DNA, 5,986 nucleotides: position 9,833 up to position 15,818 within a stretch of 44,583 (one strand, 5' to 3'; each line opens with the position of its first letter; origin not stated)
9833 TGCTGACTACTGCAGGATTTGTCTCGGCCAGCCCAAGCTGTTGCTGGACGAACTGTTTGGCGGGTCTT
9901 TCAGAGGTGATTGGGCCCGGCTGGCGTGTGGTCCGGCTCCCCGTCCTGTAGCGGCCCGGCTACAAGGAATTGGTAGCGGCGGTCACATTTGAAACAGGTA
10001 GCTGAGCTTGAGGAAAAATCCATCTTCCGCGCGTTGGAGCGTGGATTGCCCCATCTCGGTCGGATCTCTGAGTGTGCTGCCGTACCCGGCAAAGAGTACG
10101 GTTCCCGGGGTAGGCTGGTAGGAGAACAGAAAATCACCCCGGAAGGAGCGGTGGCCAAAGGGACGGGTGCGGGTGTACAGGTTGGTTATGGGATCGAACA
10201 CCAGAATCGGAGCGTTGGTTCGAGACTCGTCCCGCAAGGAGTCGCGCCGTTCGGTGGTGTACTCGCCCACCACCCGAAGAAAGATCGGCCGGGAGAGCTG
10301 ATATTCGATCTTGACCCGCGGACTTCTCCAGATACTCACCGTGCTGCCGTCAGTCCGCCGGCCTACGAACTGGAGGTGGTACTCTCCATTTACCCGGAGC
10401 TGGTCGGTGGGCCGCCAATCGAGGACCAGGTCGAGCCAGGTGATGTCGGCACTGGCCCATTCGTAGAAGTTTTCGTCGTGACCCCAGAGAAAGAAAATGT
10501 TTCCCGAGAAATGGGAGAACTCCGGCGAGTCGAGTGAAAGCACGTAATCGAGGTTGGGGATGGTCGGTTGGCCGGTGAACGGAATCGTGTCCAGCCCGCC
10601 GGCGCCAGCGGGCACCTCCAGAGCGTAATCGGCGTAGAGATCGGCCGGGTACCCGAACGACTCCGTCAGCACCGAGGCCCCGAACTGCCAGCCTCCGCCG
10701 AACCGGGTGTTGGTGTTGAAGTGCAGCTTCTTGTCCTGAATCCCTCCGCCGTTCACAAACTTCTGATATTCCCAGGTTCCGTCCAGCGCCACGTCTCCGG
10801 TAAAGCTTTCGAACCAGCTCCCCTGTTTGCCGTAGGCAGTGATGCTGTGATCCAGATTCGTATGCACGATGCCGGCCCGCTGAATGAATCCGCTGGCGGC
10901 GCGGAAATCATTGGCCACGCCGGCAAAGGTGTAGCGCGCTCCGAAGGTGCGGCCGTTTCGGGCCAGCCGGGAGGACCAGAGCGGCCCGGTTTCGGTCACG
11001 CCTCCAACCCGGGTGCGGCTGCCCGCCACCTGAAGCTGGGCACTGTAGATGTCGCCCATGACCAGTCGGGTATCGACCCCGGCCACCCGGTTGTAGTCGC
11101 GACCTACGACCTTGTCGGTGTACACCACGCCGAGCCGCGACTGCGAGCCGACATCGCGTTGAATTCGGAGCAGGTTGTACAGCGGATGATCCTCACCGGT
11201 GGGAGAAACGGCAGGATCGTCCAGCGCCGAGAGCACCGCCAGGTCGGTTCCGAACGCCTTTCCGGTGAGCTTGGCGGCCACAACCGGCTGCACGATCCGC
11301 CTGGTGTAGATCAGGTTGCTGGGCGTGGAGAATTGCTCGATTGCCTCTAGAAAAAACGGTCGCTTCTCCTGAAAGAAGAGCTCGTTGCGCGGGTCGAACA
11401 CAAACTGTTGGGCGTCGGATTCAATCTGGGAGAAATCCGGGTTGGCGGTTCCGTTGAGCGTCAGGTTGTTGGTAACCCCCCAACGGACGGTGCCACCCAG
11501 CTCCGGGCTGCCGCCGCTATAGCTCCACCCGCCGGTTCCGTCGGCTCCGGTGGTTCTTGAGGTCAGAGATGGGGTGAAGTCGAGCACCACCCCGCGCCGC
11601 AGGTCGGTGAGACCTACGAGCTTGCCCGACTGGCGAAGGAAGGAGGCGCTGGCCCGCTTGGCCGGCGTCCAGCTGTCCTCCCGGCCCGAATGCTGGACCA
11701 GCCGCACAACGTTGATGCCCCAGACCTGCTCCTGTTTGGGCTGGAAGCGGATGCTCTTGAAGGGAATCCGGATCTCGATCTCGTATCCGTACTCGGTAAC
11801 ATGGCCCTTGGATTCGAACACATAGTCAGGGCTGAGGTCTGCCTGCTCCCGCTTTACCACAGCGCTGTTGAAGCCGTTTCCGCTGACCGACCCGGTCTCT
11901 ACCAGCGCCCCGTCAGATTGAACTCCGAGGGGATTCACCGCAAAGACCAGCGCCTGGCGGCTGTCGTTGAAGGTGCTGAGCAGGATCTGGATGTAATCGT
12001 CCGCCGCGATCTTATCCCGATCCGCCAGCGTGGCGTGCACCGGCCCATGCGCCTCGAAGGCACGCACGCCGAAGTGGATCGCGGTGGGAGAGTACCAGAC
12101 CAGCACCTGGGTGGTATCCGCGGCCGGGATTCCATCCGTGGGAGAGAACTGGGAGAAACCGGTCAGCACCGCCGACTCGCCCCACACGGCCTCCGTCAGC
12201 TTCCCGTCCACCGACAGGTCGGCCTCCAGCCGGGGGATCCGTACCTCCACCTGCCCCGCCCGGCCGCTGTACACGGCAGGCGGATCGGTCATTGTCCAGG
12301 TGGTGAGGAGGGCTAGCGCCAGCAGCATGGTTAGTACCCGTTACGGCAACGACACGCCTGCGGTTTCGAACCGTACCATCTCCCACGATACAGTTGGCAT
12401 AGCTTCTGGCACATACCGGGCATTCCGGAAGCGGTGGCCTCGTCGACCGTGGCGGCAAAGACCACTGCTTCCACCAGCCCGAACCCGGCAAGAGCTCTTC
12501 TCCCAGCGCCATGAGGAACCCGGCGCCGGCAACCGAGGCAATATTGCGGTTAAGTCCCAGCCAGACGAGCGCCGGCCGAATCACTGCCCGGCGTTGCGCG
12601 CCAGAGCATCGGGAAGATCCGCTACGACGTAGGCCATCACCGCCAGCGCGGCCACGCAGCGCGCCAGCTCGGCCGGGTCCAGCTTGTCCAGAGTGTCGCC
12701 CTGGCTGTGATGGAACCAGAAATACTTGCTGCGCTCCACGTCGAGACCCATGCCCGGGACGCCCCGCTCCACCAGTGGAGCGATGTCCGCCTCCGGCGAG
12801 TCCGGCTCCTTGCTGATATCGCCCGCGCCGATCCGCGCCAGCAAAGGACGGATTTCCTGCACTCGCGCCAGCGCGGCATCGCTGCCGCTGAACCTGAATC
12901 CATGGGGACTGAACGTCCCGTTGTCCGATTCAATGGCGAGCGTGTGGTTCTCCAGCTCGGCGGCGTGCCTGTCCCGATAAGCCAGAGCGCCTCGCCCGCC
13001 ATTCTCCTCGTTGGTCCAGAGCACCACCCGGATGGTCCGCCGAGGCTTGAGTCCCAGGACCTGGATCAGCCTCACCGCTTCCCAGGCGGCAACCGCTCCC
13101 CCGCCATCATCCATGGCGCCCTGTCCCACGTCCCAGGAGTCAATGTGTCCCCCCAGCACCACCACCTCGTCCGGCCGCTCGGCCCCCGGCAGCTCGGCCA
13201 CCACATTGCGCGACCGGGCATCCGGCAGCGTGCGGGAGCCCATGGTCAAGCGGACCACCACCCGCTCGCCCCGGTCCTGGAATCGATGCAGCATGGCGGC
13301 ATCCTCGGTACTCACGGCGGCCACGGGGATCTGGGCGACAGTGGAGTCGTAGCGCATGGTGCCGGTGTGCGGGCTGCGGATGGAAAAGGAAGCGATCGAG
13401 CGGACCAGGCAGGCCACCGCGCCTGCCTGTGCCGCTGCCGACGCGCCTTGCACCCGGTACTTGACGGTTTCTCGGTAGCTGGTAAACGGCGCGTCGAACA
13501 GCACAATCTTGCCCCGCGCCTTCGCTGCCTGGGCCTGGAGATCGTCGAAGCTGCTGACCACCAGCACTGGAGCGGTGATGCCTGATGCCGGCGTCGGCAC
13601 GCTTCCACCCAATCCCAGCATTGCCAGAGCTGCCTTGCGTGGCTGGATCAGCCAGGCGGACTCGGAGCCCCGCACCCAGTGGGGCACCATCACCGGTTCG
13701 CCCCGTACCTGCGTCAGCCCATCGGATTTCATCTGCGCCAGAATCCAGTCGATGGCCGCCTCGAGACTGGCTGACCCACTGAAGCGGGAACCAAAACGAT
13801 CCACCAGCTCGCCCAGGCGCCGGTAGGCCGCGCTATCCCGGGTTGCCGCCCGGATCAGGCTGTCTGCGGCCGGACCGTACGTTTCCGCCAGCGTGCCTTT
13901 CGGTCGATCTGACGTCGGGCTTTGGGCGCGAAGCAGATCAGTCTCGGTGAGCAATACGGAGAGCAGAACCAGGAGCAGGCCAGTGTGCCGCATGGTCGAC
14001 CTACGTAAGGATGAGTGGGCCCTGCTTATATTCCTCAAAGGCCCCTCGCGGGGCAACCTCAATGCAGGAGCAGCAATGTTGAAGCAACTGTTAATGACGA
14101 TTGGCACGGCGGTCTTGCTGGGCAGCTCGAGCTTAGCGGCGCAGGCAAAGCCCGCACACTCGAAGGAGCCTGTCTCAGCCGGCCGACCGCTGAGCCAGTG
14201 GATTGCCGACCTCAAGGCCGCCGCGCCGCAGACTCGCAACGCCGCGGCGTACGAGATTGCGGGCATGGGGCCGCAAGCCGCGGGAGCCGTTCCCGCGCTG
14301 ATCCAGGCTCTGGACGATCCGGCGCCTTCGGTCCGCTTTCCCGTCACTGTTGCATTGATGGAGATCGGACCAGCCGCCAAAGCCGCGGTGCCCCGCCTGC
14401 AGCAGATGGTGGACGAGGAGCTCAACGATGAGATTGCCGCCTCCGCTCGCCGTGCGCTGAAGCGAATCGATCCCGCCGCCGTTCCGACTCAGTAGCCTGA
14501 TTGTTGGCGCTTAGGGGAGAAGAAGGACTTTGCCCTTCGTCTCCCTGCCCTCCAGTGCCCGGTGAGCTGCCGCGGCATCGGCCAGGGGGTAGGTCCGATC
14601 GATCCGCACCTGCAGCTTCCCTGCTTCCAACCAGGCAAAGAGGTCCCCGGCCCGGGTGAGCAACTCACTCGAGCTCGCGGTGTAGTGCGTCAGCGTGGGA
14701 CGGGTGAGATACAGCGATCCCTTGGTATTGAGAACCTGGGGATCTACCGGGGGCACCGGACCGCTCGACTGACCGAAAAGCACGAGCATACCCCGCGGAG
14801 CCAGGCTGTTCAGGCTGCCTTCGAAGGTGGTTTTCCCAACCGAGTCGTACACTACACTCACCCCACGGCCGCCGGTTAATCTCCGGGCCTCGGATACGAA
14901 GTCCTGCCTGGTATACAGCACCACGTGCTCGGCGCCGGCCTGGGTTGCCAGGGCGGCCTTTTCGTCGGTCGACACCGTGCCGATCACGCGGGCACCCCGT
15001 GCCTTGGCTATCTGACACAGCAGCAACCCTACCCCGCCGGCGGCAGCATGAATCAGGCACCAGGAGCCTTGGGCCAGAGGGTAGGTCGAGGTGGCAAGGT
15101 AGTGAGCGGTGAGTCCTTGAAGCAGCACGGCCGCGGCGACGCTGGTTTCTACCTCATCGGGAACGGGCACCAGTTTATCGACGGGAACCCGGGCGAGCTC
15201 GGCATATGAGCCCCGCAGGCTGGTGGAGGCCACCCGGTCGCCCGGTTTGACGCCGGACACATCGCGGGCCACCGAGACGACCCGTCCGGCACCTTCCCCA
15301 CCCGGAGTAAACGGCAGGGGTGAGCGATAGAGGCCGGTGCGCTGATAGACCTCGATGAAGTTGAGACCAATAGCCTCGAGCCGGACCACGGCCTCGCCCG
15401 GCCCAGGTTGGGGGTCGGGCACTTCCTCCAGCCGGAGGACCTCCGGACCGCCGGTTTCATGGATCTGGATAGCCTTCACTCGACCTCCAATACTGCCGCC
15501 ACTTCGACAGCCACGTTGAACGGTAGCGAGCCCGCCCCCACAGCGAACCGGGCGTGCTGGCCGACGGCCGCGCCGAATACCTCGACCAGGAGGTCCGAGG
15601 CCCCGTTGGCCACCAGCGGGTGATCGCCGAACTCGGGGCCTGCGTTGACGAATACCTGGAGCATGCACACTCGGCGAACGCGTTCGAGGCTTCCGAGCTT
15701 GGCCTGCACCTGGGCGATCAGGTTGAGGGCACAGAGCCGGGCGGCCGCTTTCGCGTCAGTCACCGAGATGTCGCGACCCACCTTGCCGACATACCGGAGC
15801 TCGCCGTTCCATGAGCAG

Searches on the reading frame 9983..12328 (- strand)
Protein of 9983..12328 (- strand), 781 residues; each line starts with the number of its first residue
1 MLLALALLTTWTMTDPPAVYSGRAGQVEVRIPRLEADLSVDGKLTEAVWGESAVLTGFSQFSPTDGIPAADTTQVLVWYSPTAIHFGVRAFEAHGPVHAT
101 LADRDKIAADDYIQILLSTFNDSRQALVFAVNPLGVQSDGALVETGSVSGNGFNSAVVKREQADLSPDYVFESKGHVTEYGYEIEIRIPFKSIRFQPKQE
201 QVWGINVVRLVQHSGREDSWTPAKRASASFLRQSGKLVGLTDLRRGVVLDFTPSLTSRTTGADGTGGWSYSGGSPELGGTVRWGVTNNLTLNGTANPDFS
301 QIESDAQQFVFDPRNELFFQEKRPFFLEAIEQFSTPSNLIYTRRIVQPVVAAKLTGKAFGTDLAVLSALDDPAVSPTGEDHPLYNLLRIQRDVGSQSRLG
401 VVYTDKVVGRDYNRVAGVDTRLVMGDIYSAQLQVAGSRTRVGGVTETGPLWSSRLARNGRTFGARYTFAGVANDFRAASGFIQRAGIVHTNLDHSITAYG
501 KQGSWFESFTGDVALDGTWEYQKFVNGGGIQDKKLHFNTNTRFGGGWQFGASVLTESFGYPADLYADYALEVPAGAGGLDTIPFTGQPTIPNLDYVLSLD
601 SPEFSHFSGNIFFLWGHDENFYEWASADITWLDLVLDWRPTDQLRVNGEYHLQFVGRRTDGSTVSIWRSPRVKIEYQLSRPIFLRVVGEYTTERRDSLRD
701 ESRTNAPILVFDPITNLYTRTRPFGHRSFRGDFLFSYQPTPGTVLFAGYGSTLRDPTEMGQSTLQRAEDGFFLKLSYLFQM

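Call 5: search_protein_families(library=pfam, proteins=[window:9983-12328:-], max_evalue=0.001)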
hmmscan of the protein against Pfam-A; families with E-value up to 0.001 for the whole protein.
window:9983-12328:- (781 aa): 1 family
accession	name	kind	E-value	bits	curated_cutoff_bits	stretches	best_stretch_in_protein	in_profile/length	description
PF19313.5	DUF5916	-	3.2e-14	53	22.6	1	275-347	26-96/572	Domain of unknown function (DUF5916)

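Call 95: search_protein_families(library=padloc, proteins=[window:9983-12328:-], max_evalue=0.001)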
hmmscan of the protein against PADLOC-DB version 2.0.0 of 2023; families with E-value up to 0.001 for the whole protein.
window:9983-12328:- (781 aa): 0 families

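Call 96: search_solved_structures(query=window:9983-12328:-, max_evalue=1)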
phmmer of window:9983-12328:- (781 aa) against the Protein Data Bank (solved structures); distinct sequences matched with E-value up to 1: 0.

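Call 97: search_protein_families(library=ncbifam, proteins=[window:9983-12328:-], max_evalue=0.00001)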
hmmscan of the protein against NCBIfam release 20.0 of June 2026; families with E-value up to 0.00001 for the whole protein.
window:9983-12328:- (781 aa): 0 families

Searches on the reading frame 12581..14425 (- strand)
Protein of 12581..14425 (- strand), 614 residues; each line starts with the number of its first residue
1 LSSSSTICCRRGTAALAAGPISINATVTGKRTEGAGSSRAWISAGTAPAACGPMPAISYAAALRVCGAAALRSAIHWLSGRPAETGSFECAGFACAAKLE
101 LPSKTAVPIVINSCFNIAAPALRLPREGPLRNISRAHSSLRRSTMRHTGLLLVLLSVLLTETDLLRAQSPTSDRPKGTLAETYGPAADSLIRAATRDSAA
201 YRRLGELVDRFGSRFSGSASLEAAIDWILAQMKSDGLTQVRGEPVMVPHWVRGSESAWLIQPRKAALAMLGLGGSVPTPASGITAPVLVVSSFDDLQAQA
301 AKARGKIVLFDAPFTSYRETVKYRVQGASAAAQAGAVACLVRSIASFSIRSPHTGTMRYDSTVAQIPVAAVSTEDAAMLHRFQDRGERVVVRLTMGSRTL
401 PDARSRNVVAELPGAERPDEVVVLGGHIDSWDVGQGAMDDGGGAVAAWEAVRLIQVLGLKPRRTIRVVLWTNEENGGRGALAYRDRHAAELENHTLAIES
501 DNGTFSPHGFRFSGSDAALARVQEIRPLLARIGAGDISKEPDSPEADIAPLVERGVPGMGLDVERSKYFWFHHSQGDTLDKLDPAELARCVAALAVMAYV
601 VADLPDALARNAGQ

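Call 5: search_protein_families(library=pfam, proteins=[window:12581-14425:-], max_evalue=0.001)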
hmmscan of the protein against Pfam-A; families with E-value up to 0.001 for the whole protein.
window:12581-14425:- (614 aa): 3 families
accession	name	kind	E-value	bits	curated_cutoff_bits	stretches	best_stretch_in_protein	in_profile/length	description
PF04389.22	Peptidase_M28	-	7.1e-29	101.3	21.3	1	407-595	1-190/193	Peptidase family M28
PF01546.33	Peptidase_M20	-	1.7e-07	31.8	24.6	1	434-488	30-82/206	Peptidase family M20/M25/M40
PF02225.27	PA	-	1.6e-05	25.4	23.9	1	298-378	20-94/95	PA domain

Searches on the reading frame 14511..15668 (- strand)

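Call 5: search_protein_families(library=pfam, proteins=[window:14511-15668:-], max_evalue=0.001)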
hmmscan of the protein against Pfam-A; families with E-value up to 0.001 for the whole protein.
window:14511-15668:- (385 aa): 3 families
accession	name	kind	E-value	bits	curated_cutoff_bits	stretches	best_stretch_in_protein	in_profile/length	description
PF00107.32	ADH_zinc_N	-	1.9e-28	99.4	31.8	1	212-316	1-100/129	Zinc-binding dehydrogenase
PF13602.12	ADH_zinc_N_2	-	3.2e-25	90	27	1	245-383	2-134/134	Zinc-binding dehydrogenase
PF08240.17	ADH_N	-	2.8e-15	56.9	23.5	1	89-171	1-104/104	Alcohol dehydrogenase GroES-like domain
